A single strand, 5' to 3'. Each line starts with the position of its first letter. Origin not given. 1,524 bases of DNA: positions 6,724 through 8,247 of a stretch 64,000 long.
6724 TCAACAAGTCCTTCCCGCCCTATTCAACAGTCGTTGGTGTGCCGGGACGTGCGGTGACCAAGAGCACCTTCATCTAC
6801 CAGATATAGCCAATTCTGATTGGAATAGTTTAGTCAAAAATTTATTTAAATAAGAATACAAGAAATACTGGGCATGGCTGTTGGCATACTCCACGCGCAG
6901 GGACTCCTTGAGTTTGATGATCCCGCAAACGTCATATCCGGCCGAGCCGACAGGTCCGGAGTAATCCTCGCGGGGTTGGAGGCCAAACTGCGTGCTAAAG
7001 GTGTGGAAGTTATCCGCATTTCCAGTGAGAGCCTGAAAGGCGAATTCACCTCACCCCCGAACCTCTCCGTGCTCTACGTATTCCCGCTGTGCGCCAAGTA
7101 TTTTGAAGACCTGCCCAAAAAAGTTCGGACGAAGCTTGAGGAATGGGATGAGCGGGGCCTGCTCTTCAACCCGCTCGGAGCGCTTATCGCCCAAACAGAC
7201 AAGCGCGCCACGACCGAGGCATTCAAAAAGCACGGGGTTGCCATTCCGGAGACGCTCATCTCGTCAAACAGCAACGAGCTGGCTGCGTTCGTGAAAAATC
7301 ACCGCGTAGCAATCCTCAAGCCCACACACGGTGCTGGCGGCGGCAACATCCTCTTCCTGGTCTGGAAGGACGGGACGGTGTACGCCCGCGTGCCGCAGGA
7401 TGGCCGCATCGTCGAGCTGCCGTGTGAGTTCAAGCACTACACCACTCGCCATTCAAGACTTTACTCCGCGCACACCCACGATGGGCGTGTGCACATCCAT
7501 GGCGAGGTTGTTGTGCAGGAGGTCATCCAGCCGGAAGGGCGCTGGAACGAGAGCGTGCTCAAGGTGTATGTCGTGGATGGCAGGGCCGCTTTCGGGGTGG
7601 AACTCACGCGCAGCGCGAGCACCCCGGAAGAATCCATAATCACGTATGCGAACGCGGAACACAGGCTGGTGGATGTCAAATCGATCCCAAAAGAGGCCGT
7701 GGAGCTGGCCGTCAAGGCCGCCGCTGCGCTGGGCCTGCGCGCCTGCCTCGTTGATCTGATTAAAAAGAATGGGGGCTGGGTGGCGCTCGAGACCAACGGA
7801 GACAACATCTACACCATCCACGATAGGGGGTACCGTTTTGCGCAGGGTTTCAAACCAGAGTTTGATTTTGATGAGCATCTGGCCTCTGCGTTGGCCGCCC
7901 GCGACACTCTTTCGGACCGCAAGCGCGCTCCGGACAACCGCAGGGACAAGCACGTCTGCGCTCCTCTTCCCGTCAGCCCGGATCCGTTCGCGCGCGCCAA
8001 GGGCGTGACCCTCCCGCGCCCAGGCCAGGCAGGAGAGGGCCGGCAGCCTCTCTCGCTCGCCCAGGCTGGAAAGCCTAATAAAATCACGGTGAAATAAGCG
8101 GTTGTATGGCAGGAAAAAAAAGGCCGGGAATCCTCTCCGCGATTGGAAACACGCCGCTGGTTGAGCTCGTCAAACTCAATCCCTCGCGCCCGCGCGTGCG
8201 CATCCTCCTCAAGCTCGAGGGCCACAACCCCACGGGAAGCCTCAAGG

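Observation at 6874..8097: ATP-grasp ligase sandwiched between cysE and a second cysK: candidate cysteine-containing peptide or low-molecular-weight-thiol synthetase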

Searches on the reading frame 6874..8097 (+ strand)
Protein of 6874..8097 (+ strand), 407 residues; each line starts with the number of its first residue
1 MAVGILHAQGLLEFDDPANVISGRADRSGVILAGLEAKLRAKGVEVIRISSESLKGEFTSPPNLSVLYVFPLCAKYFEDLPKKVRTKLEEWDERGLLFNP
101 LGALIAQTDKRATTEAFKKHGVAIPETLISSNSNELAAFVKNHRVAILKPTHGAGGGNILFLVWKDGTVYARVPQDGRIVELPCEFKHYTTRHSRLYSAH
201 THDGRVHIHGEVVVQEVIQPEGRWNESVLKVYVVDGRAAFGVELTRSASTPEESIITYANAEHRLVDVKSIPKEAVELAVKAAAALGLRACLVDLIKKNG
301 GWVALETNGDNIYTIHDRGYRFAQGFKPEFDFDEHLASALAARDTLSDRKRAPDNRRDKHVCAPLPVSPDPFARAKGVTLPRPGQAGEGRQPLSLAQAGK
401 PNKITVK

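Call 5: search_protein_families(library=pfam, proteins=[window:6874-8097:+], max_evalue=0.01)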
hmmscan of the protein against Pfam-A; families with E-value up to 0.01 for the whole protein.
window:6874-8097:+ (407 aa): 5 families
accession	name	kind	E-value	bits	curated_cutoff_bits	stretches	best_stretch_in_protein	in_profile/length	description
PF14397.11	ATPgrasp_ST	-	2.5e-07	30.6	31.4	1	106-219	18-121/278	Sugar-transfer associated ATP-grasp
PF02955.21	GSH-S_ATP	-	6.9e-07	29.3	23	1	123-167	11-55/175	Prokaryotic glutathione synthetase, ATP-grasp domain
PF14398.11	ATPgrasp_YheCD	-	1.4e-05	24.9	26.8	1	122-219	27-115/255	YheC/D like ATP-grasp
PF02655.19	ATP-grasp_3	-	3.2e-05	24.5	23.2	1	108-162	2-50/160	ATP-grasp domain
PF08443.16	RimK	-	0.00018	21.6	21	1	265-310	121-166/188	RimK-like ATP-grasp domain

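Call 6: search_protein_families(library=ncbifam, proteins=[window:6874-8097:+], max_evalue=0.01)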
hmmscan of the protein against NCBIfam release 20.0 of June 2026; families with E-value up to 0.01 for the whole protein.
window:6874-8097:+ (407 aa): 11 families
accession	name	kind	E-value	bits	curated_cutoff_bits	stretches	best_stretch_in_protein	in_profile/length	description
TIGR00768.1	rimK_fam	subfamily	5.4e-11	42.4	143.4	2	97-162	75-140/276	RimK family alpha-L-glutamate ligase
NF040720.1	MptN_Meth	equivalog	1.2e-10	40.9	350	1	97-309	89-267/291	tetrahydromethanopterin:alpha-L-glutamate ligase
TIGR01380.1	glut_syn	equivalog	9.6e-08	31.4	299.05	1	122-169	132-179/312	glutathione synthase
NF003573.0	PRK05246.1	equivalog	4.6e-07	28.9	272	1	98-165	113-176/316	glutathione synthase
TIGR02144.1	LysX_arch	equivalog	3.1e-06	26.5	275.6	0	98-156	76-135/281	lysine biosynthesis protein LysX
TIGR04187.1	GRASP_SAV_5884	subfamily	3.6e-06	26.4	350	0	115-153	129-167/312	ATP-grasp ribosomal peptide maturase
NF009110.0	PRK12458.1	subfamily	9.1e-06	24.9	408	1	99-161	125-186/349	glutathione synthetase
NF038074.1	fam_STM4014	hypoth_equivalog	2.9e-05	23.6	175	1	83-168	92-180/349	STM4014 family protein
TIGR02291.1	rimK_rel_E_lig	hypoth_equivalog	0.00042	19.4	314.2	1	109-217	37-147/317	alpha-L-glutamate ligase-like protein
TIGR04356.1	grasp_GAK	hypoth_equivalog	0.0033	16.5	300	0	97-153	87-143/287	GAK system ATP-grasp enzyme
TIGR03103.1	trio_acet_GNAT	equivalog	0.0049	15.4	569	0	108-159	296-347/547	N-acetylglutaminylglutamine synthetase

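Call 8: find_homologous_proteins(query=window:6874-8094:+)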
Query window:6874-8094:+ (407 aa): 2 proteins with E <= 0.001 among 8000 candidates.
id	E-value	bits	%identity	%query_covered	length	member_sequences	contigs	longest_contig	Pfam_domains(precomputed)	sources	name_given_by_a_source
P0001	1.6e-271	918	100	100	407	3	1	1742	PF02955.22,PF14397.12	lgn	-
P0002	2.6e-130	453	55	95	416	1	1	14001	PF02955.22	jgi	-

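Call 9: find_encoding_contigs(protein=P0002, flank=10000)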
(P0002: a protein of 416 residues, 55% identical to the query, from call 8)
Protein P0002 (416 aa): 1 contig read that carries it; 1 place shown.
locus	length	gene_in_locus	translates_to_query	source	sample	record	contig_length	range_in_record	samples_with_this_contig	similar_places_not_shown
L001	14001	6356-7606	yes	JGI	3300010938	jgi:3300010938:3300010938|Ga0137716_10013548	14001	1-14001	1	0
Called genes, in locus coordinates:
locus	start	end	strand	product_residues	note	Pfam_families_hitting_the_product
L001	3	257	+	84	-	?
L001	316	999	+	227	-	PF03703:bPH_2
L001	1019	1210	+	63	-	PF01192:RNA_pol_Rpb6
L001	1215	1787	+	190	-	PF04011:LemA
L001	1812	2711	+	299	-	PF01435:Peptidase_M48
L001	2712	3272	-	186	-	PF13560:HTH_31 (weak), PF01381:HTH_3, PF00571:CBS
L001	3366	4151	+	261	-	-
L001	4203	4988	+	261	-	-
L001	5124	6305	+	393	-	PF00291:PALP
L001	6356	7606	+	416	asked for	PF02955:GSH-S_ATP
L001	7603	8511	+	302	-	PF00291:PALP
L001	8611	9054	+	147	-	-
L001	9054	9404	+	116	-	PF02597:ThiS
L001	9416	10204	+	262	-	PF00899:ThiF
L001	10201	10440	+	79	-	PF01206:TusA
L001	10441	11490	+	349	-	-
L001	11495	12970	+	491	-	PF01406:tRNA-synt_1e, PF01921:tRNA-synt_1f (faint), PF09334:tRNA-synt_1g, PF09190:DALR_2, PF23493:CysS_C (weak)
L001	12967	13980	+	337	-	PF04055:Radical_SAM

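Call 15: find_related_loci(query=A1, collection=genome_contigs, flank=10000)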
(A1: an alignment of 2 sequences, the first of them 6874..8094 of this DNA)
Query A1 (407 aa) in genome_contigs; peptide patterns used: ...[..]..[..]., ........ (x = any residue, [..] = any of these).
25 stretches matched a pattern; 1 encode a relative of the query (tblastn E <= 1e-3); 1 distinct loci.
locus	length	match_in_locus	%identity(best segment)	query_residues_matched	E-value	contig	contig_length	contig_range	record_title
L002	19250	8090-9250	89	1-392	0e+0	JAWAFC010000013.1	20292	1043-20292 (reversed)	MAG: Candidatus Micrarchaeia archaeon isolate QQ_201907_bins_60 QQ_201907_bins_60_scaffold_13, whole genome shotgun sequ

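Call 16: search_protein_representatives(alignment_id=A1)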
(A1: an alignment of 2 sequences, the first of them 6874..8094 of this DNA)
Query: 2 sequences, 424 profile positions. Proteins with E-value up to 0.001 (for the whole library): 84; up to 1e-10: 21; up to 1e-30: 4. The best 84 are listed.
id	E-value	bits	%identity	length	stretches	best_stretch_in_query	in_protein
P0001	4.6e-246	832.7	-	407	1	1-424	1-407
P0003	2.5e-43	164.8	-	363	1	3-346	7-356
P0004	8.6e-35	136.7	-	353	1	3-346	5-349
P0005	2.1e-34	135.4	-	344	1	1-347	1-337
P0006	1.3e-21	93.2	-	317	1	87-345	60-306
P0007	2.0e-20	89.3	-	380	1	98-348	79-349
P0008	1.1e-19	86.9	-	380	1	95-353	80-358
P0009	6.0e-18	81.2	-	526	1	39-406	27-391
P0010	3.0e-17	78.9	-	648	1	31-349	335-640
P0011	1.5e-16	76.6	-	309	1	88-345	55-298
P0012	1.6e-16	76.5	-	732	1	35-349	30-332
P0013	8.7e-16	74.1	-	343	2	230-352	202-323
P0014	8.7e-16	74.1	-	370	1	109-366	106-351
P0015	9.2e-16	74.0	-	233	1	109-345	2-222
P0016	3.6e-15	72.0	-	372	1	63-347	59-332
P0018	1.0e-14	70.6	-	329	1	23-347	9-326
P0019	5.2e-14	68.2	-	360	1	80-356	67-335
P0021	7.8e-13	64.3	-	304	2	214-339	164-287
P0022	2.2e-12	62.8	-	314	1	89-337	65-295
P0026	4.7e-10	55.2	-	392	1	105-337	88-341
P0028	7.1e-09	51.3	-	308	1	81-340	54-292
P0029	9.9e-09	50.8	-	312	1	86-344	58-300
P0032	2.3e-08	49.6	-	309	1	63-344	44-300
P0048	9.5e-06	41.0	-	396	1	229-419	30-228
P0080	8.2e-04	34.6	-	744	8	267-309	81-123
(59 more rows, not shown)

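Call 17: find_encoding_contigs(protein=P0003, flank=10000)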
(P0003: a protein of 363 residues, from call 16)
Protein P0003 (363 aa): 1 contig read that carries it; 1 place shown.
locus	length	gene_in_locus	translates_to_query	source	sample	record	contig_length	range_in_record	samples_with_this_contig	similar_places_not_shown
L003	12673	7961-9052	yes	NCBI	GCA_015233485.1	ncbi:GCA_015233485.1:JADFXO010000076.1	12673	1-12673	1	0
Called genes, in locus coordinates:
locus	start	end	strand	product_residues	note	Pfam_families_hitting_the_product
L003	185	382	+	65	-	-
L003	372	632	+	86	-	PF05016:ParE_toxin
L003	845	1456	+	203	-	PF01656:CbiA, PF02374:ArsA_ATPase (weak), PF06564:CBP_BcsQ (faint), PF07015:VirC1 (faint), PF09140:MipZ (weak), PF10609:ParA, PF13614:AAA_31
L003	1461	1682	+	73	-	-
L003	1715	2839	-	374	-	PF01051:Rep3_N, PF21205:Rep3_C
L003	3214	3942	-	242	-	PF23343:REP_ORF2-G2P, PF20199:RepSA (faint)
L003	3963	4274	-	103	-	-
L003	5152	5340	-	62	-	-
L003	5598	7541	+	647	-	-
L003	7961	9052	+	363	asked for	PF08443:RimK (faint), PF14397:ATPgrasp_ST (faint), PF14398:ATPgrasp_YheCD (weak)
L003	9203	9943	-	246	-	PF01695:IstB_IS21, PF00308:Bac_DnaA (faint)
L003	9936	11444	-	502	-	PF00665:rve (weak), PF22483:Mu-transpos_C_2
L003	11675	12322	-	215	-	-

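Call 18: predict_structure(alignment_id=A1)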
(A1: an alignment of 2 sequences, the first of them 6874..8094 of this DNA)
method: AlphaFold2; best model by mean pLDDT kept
length: 407 residues; sequences in the alignment: 2
mean_pLDDT: 36.9   pTM: 0.33
mean pLDDT of the five models: 36.9, 36.4, 36.3, 36.2, 35.5
residues with pLDDT >= 90: 0; 70-90: 3; 50-70: 61; < 50: 343
segments of 3 or more residues with pLDDT < 50: 1-32, 41-109, 127-145, 149-157, 187-197, 210-407
pLDDT, mean of each block of 10 residues (from residue 1): 41 42 42 50 40 30 27 34 43 31 40 59 52 44 48 43 52 66 52 43 61 33 27 27 26 23 33 41 32 34 32 31 27 30 26 27 24 24 24 22 27
secondary structure, 60 per line:
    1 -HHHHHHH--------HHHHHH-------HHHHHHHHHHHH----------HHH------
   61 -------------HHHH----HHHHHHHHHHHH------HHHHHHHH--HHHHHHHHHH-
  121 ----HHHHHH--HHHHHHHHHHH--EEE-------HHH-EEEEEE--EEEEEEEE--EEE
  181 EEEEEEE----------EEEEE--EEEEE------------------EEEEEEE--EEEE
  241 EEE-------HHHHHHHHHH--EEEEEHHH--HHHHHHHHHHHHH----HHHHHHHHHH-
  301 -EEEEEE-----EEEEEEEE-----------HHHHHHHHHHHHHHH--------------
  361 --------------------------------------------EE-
elements in order: H2-8 H17-22 H30-41 H74-77 H82-93 H100-107 H110-119 H125-130 H133-143 E146-148 E160-165 E168-175 E178-187 E198-202 E205-209 E228-234 E237-243 H251-260 E263-267 H273-285 H290-299 E302-307 E313-320 H332-346

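Call 19: find_encoding_contigs(protein=P0004, flank=10000)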
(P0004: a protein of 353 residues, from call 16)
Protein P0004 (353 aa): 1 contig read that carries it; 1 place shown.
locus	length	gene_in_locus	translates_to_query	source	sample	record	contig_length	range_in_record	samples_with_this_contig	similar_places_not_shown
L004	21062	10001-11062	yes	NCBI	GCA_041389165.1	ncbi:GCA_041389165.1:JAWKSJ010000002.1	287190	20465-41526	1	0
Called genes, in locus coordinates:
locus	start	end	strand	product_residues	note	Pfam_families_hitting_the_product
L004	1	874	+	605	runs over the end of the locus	PF00009:GTP_EFTU, PF00071:Ras (faint), PF22042:EF-G_D2 (weak), PF03144:GTP_EFTU_D2, PF00679:EFG_C, PF06421:LepA_C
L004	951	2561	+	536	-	PF00496:SBP_bac_5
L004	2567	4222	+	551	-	PF00672:HAMP, PF07228:SpoIIE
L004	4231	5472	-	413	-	PF00464:SHMT, PF00155:Aminotran_1_2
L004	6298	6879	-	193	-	-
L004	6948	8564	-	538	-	-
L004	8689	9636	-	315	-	PF01544:CorA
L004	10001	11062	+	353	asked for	-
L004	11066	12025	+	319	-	PF01368:DHH, PF02833:DHHA2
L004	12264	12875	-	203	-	PF01182:Glucosamine_iso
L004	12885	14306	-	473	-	PF00479:G6PD_N, PF02781:G6PD_C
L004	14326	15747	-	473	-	PF01488:Shikimate_DH (faint), PF03446:NAD_binding_2, PF00393:6PGD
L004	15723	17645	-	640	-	PF00456:Transketolase_N, PF13292:DXP_synthase_N, PF00676:E1_dh, PF02779:Transket_pyr, PF02780:Transketolase_C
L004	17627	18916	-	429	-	PF00342:PGI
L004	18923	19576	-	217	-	PF00923:TAL_FSA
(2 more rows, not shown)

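Call 20: find_encoding_contigs(protein=P0005, flank=10000)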
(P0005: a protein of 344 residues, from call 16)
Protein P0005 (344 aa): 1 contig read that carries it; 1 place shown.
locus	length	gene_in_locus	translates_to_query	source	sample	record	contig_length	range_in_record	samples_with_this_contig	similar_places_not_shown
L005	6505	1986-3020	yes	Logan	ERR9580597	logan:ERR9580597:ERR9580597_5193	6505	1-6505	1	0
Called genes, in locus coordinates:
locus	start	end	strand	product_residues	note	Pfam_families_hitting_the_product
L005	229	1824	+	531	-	PF13185:GAF_2, PF01590:GAF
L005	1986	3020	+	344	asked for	-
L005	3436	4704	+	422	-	-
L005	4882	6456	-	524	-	PF05598:DUF772, PF01609:DDE_Tnp_1, PF13751:DDE_Tnp_1_6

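Call 26: search_solved_structures(query=A3, max_evalue=1, show_alignments=2)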
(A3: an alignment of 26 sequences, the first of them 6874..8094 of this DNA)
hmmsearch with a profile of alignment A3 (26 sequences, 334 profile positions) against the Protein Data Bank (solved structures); distinct sequences matched with E-value up to 1: 66 (the best 60 are shown).
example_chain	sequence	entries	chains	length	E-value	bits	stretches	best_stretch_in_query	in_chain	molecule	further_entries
1uc8_A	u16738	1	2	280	9.8e-19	70.4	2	184-283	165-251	lysine biosynthesis enzyme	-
1uc9_A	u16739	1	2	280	1e-18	70.4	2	184-283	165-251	lysine biosynthesis enzyme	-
3vpd_A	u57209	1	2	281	5.4e-18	68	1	76-283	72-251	Ribosomal protein S6 modification protein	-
7qys_A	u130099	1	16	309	6.1e-13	51.4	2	181-283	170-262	Probable alpha-L-glutamate ligase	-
7qyr_A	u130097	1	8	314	2e-12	49.6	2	184-283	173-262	Probable alpha-L-glutamate ligase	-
5zct_A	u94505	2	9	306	5.6e-11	44.9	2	181-283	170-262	Ribosomal protein S6--L-glutamate ligase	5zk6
4iwx_A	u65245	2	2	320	6.6e-11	44.7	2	179-283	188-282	Ribosomal protein S6 modification protein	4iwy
3vpb_A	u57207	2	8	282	2.9e-10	42.6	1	24-283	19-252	Putative acetylornithine deacetylase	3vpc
1z2n_X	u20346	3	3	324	4.8e-09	38.6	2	68-138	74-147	inositol 1,3,4-trisphosphate 5/6-kinase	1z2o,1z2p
7drm_A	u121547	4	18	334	4.2e-08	35.5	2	153-283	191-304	ATP-grasp domain-containing protein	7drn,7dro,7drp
5k2m_A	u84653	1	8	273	2.7e-06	29.5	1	182-283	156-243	RimK-related lysine biosynthesis protein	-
7lgm_A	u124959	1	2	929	5.1e-06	28.6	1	241-273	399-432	Cyanophycin synthase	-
9gr8_A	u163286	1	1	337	9e-06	27.8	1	204-284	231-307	Inositol hexakisphosphate and diphosphoinositol-pentakisphosphate kinase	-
5i47_A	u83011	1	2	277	1.2e-05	27.4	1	20-144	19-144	RimK domain protein ATP-grasp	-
1glv_A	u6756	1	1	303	2.6e-05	26.3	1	67-155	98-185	GLUTATHIONE SYNTHASE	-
6jil_A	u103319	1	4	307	0.0014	20.6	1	19-137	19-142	Cycloserine biosynthesis protein DcsG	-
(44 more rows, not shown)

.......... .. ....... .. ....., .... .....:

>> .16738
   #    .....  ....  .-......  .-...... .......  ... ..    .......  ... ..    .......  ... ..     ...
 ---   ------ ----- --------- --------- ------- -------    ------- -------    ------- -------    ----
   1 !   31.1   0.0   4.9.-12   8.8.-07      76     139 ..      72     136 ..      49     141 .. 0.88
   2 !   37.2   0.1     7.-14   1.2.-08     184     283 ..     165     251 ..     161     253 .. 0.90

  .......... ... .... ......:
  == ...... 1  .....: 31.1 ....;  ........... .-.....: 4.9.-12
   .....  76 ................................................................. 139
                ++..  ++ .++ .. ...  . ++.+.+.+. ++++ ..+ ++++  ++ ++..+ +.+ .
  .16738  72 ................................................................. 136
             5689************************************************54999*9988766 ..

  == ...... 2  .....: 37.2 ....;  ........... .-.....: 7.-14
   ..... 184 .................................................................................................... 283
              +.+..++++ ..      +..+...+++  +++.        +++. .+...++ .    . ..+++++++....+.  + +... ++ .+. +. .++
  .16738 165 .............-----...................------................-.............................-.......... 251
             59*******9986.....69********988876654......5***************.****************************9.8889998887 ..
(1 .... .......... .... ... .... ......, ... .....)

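Call 27: find_encoding_contigs(protein=P0006, flank=8000, max_places=4)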
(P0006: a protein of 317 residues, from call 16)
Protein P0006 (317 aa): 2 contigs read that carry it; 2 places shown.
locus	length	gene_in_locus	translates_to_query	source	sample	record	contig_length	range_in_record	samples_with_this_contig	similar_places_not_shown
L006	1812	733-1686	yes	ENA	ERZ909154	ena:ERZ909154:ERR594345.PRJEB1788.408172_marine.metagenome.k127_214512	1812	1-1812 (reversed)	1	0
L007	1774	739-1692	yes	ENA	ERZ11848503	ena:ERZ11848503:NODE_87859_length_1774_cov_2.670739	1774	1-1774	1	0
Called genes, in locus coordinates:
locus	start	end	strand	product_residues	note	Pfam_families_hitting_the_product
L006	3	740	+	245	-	?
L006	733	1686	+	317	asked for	PF08443:RimK (weak)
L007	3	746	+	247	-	?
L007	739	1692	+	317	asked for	PF08443:RimK (weak)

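Call 28: find_encoding_contigs(protein=P0007, flank=8000, max_places=4)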
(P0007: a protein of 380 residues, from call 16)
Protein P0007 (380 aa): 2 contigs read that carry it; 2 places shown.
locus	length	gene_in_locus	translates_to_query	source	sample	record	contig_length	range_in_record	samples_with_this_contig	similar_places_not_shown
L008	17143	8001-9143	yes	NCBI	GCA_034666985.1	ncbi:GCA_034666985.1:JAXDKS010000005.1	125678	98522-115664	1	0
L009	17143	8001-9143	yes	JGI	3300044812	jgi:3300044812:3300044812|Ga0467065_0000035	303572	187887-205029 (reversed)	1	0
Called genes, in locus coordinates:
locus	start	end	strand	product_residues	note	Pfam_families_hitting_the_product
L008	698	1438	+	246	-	-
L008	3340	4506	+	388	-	PF13433:Peripla_BP_5 (weak), PF13458:Peripla_BP_6, PF01094:ANF_receptor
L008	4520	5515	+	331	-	PF02653:BPD_transp_2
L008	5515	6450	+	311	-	PF02653:BPD_transp_2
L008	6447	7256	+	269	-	PF00005:ABC_tran, PF13304:AAA_21 (faint)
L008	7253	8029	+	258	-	PF00005:ABC_tran, PF13304:AAA_21 (weak)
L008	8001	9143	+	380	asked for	-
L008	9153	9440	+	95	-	PF02597:ThiS (weak)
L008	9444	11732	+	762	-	-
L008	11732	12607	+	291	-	-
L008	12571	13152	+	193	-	-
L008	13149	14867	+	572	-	PF00158:Sigma54_activat, PF01078:Mg_chelatase (faint), PF14532:Sigma54_activ_2, PF07728:AAA_5, PF25601:AAA_lid_14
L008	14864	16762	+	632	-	-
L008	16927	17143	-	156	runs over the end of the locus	-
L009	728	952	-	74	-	-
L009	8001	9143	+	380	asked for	-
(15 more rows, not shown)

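Call 31: find_encoding_contigs(protein=P0026, flank=8000, max_places=3)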
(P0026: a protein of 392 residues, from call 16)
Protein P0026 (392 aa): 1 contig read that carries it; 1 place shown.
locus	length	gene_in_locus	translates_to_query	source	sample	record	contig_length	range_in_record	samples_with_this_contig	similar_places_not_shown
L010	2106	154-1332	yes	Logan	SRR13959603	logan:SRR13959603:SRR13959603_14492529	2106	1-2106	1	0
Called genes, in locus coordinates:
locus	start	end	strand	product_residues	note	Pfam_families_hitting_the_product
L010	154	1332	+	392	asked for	-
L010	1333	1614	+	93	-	-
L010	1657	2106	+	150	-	?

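Call 33: find_encoding_contigs(protein=P0008, flank=8000, max_places=3)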
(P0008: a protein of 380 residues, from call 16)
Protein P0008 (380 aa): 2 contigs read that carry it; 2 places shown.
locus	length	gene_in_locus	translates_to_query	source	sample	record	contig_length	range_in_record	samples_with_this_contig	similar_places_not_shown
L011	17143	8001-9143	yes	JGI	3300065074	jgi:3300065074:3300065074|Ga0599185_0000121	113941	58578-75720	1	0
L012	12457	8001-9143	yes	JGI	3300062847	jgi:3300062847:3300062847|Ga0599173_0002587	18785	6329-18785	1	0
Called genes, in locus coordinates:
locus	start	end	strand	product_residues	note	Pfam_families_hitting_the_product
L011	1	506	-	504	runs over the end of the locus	PF01336:tRNA_anti-codon, PF00152:tRNA-synt_2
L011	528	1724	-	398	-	PF03435:Sacchrp_dh_NADP, PF16653:Sacchrp_dh_C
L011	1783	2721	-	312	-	-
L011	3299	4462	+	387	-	PF13433:Peripla_BP_5 (faint), PF13458:Peripla_BP_6, PF01094:ANF_receptor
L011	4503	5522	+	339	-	PF02653:BPD_transp_2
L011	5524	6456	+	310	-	PF02653:BPD_transp_2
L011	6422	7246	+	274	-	PF00005:ABC_tran, PF13304:AAA_21 (faint)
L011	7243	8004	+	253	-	PF00005:ABC_tran, PF13304:AAA_21 (faint)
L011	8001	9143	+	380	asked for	-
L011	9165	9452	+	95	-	-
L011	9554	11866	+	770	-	-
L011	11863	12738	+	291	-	-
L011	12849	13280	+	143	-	-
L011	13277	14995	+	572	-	PF00158:Sigma54_activat, PF14532:Sigma54_activ_2, PF07728:AAA_5 (weak), PF25601:AAA_lid_14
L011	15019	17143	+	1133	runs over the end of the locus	-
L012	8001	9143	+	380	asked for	-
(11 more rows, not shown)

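Call 34: find_encoding_contigs(protein=P0016, flank=8000, max_places=3)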
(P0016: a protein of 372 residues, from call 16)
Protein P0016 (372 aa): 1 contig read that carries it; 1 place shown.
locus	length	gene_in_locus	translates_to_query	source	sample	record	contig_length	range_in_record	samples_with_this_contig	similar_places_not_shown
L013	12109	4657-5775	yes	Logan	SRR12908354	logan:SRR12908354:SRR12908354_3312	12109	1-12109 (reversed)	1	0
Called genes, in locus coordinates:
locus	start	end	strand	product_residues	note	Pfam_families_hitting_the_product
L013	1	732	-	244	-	?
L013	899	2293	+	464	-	PF00772:DnaB, PF06745:ATPase (faint), PF13481:AAA_25, PF03796:DnaB_C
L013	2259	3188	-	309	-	PF01063:Aminotran_4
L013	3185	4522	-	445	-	PF04715: (weak), PF00425:Chorismate_bind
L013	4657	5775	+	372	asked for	-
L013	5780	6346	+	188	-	-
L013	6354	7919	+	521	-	PF00150:Cellulase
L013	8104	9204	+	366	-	-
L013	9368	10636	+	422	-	PF12897:Asp_aminotransf, PF00155:Aminotran_1_2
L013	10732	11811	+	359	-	PF03403:PAF-AH_p_II, PF07224:Chlorophyllase (faint), PF12740:PETase (faint), PF12146:Hydrolase_4 (weak)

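Call 35: find_encoding_contigs(protein=P0011, flank=8000, max_places=3)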
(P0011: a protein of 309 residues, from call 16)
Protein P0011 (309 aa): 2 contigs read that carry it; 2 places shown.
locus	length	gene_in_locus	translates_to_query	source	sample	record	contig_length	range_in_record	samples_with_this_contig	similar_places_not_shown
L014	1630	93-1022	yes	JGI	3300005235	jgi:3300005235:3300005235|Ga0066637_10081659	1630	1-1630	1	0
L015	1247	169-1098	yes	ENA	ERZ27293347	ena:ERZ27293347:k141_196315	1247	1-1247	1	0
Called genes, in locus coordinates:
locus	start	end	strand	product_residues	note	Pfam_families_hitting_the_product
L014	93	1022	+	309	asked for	PF08443:RimK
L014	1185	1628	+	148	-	?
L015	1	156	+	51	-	?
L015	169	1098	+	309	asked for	PF08443:RimK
